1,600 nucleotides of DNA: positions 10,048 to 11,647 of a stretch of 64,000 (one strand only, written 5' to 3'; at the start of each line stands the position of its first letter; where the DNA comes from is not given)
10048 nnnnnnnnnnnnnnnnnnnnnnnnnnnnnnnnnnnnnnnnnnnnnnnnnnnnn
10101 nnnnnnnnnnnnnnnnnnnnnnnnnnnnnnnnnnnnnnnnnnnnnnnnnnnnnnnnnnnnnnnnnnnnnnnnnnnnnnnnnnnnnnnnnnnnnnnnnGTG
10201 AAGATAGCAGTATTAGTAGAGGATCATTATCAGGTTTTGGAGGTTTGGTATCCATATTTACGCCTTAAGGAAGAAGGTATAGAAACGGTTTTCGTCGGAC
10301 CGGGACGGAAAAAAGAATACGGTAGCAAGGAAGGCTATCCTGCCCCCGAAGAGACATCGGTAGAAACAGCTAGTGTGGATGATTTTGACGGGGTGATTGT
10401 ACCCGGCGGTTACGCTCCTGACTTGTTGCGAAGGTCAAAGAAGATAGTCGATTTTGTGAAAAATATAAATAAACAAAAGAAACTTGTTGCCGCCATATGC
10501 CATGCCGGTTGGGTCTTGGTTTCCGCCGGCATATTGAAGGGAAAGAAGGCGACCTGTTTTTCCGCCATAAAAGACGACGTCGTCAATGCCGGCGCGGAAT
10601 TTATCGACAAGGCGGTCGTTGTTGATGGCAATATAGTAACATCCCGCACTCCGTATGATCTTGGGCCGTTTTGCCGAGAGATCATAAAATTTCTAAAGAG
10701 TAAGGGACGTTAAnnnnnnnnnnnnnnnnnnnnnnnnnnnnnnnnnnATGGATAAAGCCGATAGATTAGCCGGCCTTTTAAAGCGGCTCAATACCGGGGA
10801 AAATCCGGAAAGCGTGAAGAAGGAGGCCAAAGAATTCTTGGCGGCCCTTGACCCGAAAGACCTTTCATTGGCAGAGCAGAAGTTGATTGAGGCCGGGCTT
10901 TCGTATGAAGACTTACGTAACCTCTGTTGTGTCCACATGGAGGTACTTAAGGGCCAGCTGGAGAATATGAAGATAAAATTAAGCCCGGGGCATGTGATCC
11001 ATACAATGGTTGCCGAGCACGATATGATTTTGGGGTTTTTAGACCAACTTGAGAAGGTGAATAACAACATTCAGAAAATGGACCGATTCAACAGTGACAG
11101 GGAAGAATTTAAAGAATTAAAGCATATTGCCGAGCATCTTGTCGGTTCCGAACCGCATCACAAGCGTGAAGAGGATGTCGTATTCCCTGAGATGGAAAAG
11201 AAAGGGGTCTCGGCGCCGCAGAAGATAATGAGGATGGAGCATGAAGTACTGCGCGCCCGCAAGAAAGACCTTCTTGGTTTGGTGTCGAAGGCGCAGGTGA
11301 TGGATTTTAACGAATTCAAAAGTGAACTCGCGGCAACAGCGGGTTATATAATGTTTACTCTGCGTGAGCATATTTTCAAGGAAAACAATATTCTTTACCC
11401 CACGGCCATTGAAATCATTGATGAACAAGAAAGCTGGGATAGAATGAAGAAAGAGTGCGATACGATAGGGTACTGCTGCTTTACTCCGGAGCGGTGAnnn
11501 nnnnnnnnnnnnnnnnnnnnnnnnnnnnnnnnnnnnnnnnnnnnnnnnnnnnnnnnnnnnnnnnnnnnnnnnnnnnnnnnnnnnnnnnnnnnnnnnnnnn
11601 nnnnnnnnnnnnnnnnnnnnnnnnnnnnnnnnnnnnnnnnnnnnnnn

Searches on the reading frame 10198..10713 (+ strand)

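Call 68: search_protein_families(library=pfam, proteins=[window:10198-10713:+], max_evalue=0.0001)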
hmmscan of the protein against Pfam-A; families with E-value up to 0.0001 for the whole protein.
window:10198-10713:+ (171 aa): 2 families
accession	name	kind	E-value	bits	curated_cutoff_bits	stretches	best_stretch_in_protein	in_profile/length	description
PF01965.30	DJ-1_PfpI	-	5.8e-49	166.5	26.6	1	1-164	1-164/165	DJ-1/PfpI family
PF17124.11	ThiJ_like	-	2e-05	25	30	0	45-111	67-142/186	ThiJ/PfpI family-like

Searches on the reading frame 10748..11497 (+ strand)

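Call 68: search_protein_families(library=pfam, proteins=[window:10748-11497:+], max_evalue=0.0001)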
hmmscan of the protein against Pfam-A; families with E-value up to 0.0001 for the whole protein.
window:10748-11497:+ (249 aa): 2 families
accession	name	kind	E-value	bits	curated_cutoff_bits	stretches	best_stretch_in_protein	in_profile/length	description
PF01814.28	Hemerythrin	-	1.6e-19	71.1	25.3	1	82-220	1-127/127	Hemerythrin HHE cation binding domain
PF04282.18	DUF438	-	3e-19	69.1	25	1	8-72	2-66/67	Family of unknown function (DUF438)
